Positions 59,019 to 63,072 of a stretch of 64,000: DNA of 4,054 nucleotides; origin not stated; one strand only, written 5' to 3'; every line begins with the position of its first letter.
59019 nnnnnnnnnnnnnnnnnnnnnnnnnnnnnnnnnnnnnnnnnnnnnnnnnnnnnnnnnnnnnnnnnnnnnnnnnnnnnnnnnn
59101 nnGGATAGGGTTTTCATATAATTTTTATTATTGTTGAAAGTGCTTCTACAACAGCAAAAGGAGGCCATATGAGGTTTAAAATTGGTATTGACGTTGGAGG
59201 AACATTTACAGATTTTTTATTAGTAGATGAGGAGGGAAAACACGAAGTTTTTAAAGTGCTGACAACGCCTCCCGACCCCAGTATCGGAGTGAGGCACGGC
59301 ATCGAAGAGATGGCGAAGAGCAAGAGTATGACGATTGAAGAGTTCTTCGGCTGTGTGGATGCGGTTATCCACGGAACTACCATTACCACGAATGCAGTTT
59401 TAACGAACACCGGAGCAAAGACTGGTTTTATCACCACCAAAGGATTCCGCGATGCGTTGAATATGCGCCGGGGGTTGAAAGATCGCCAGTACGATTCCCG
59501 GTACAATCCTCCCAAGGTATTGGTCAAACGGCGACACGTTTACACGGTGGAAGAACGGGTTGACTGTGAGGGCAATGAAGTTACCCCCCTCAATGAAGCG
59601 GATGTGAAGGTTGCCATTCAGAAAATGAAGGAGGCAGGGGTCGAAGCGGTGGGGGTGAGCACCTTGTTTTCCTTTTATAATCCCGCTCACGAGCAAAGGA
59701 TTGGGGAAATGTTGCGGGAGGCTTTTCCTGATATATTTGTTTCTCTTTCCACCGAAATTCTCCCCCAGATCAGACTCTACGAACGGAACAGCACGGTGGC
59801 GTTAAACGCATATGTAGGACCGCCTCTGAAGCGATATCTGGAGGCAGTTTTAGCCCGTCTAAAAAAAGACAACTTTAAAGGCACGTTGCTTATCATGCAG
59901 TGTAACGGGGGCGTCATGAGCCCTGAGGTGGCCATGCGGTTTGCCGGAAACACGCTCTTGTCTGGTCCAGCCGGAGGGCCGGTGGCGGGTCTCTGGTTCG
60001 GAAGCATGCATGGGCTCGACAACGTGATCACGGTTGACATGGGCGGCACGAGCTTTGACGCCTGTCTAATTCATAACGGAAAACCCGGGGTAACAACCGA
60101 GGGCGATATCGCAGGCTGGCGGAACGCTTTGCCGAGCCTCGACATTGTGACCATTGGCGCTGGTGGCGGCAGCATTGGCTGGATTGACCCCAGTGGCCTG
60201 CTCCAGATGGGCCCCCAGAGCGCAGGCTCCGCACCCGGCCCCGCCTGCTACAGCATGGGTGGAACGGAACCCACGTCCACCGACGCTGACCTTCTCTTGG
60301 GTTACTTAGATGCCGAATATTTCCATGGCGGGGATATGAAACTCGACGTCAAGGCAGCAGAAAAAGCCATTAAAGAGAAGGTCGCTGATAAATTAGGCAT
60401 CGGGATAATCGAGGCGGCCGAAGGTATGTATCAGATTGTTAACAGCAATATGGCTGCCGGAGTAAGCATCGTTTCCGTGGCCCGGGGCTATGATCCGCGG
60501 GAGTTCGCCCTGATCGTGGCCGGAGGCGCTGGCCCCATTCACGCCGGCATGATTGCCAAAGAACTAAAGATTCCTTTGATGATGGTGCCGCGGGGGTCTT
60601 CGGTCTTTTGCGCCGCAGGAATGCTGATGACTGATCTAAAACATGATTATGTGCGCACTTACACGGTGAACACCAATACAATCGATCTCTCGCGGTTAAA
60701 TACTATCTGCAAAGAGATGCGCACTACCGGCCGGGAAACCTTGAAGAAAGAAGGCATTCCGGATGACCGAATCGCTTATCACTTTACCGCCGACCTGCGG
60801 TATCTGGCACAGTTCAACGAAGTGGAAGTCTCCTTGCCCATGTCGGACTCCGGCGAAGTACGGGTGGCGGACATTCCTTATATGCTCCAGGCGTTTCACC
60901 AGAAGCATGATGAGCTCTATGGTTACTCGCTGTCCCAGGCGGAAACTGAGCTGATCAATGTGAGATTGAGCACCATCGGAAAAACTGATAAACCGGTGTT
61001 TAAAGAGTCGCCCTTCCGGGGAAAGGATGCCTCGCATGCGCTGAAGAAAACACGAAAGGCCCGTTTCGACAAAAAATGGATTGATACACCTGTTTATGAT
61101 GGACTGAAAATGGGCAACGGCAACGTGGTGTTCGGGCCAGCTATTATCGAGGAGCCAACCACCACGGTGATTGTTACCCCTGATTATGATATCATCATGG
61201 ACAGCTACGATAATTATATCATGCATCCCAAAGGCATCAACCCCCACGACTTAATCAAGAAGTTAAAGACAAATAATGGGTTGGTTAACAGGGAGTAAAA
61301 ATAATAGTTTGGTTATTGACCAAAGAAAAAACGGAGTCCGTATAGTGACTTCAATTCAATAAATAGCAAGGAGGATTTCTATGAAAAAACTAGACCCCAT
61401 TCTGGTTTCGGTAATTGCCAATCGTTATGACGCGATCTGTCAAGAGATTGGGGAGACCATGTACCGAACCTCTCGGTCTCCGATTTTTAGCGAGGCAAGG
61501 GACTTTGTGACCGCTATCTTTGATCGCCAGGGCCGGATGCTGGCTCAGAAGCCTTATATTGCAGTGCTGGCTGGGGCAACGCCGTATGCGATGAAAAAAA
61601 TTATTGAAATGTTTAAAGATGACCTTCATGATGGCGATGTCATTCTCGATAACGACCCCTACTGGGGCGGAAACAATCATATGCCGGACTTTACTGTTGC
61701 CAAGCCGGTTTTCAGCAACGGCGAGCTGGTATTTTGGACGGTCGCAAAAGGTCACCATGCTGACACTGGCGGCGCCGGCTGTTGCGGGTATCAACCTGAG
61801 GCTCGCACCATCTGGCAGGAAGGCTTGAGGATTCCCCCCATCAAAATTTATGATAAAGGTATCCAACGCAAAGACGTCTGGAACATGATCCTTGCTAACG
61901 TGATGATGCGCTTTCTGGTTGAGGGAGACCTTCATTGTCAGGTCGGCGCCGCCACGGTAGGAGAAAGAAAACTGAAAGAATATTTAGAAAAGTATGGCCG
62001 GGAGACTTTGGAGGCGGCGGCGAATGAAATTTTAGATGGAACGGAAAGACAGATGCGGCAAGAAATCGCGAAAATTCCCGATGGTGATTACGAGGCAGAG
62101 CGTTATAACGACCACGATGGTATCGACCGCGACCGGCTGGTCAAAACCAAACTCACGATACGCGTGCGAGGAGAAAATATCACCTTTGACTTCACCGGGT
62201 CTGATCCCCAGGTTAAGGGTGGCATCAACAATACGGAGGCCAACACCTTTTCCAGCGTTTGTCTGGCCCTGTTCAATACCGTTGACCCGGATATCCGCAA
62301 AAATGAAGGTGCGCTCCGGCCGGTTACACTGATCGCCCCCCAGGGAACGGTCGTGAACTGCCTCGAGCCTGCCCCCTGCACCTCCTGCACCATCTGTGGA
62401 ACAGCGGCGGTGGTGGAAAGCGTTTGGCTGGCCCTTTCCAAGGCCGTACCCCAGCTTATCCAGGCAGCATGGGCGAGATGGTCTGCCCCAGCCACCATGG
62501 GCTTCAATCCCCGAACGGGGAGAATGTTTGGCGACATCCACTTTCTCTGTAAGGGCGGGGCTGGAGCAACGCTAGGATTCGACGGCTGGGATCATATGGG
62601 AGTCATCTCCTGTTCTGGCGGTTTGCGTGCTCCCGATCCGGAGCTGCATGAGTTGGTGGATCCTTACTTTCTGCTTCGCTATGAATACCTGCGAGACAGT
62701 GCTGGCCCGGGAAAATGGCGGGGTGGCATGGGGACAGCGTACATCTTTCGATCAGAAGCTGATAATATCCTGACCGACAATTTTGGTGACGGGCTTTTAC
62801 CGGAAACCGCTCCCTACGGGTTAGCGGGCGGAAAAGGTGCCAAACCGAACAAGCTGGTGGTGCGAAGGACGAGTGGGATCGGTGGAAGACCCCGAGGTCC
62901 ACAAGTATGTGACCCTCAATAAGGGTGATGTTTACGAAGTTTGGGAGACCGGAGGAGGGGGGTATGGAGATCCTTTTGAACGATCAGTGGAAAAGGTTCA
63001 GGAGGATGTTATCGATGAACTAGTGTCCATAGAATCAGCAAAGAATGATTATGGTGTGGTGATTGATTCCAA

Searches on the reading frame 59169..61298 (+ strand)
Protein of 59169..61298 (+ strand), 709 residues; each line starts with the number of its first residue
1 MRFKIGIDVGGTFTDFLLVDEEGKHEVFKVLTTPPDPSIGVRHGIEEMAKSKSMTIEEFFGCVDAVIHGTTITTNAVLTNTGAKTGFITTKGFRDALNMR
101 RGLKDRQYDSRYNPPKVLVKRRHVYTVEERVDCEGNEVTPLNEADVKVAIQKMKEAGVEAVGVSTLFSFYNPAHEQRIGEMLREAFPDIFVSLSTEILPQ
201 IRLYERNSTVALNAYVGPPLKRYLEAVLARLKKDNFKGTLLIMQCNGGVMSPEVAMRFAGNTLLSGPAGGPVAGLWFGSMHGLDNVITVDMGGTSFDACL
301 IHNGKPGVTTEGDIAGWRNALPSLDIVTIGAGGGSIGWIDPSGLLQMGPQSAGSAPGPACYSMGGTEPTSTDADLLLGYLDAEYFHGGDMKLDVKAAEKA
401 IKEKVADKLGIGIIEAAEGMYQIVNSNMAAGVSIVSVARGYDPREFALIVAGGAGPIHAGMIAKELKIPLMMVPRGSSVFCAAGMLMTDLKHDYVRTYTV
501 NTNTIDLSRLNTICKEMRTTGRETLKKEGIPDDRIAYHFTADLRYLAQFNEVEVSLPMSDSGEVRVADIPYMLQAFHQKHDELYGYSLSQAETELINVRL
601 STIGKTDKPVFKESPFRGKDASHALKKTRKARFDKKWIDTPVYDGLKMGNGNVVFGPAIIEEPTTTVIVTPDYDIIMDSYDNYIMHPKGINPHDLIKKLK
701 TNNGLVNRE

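Call 10: search_protein_families(library=pfam, proteins=[window:59169-61298:+], max_evalue=0.00001)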
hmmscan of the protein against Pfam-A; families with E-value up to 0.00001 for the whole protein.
window:59169-61298:+ (709 aa): 3 families
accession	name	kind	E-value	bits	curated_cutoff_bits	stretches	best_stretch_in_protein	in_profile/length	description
PF01968.24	Hydantoinase_A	-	1.7e-91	307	22.9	1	206-493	1-290/291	Hydantoinase/oxoprolinase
PF05378.19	Hydant_A_N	-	6.7e-53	179.5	25.2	1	4-185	1-175/176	Hydantoinase/oxoprolinase N-terminal region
PF19278.4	Hydant_A_C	-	1e-23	84.1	21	1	508-680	12-185/193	Hydantoinase/oxoprolinase C-terminal domain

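Call 60: search_solved_structures(query=window:59169-61298:+, max_evalue=0.00001)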
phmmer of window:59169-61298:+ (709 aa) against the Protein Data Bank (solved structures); distinct sequences matched with E-value up to 0.00001: 6.
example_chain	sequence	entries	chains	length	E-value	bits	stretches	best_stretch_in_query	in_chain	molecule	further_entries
6yra_A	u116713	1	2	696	3.1e-159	534.8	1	2-687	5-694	5-oxoprolinase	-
7hk5_A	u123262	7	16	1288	2e-144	485.8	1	4-685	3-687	N-methylhydantoinase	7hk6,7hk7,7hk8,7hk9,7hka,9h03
5l9w_B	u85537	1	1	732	6.6e-118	398.2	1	5-685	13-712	Acetophenone carboxylase gamma subunit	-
5m45_B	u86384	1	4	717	2.6e-82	280.5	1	5-680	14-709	Acetone carboxylase beta subunit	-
5svb_B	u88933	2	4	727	5.2e-82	279.5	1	5-680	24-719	Acetone carboxylase beta subunit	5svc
5l9w_b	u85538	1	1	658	7.2e-56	193.1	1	3-683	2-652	Acetophenone carboxylase alpha subunit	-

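Call 61: search_protein_families(library=ncbifam, proteins=[window:59169-61298:+], max_evalue=0.00001)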
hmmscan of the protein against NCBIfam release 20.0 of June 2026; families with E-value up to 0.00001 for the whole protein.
window:59169-61298:+ (709 aa): 3 families
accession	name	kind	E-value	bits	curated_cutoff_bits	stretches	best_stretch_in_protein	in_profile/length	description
NF050156.1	CapLactmsAlpCapA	equivalog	2e-210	700.6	1000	1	3-686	1-686/689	caprolactamase subunit alpha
NF042975.2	AcphenoCarb_ApcC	equivalog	1e-125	420.7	1500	1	5-686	11-710/733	acetophenone carboxylase subunit gamma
NF042960.1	AcphenoCarb_ApcA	equivalog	5.6e-76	256.2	1250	1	4-685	3-655/658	acetophenone carboxylase subunit alpha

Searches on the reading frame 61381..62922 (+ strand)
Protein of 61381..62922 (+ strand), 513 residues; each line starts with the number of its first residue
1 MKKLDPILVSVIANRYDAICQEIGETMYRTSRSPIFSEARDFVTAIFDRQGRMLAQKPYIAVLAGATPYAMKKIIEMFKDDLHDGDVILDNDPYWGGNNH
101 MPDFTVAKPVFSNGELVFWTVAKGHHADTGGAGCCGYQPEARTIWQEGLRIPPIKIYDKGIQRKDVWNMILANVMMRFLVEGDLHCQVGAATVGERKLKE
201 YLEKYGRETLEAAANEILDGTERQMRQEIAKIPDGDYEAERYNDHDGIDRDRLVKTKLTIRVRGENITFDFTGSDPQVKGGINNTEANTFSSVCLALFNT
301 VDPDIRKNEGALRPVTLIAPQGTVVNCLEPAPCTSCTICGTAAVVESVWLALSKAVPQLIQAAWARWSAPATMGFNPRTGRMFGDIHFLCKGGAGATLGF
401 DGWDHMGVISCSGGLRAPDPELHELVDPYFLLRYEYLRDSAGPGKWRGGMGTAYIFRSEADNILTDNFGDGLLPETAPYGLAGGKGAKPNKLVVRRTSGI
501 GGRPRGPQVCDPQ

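Call 61: search_protein_families(library=ncbifam, proteins=[window:61381-62922:+], max_evalue=0.00001)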
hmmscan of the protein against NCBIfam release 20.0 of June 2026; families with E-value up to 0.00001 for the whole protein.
window:61381-62922:+ (513 aa): 2 families
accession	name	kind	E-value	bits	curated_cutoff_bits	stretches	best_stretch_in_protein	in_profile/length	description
NF050157.1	CapLactmsBetCapB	equivalog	1.8e-111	373.2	1000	1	4-472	1-468/577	caprolactamase subunit beta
NF042976.1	AcphenoCarb_ApcD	equivalog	1.7e-36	125.7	1500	1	11-456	36-487/685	acetophenone carboxylase subunit delta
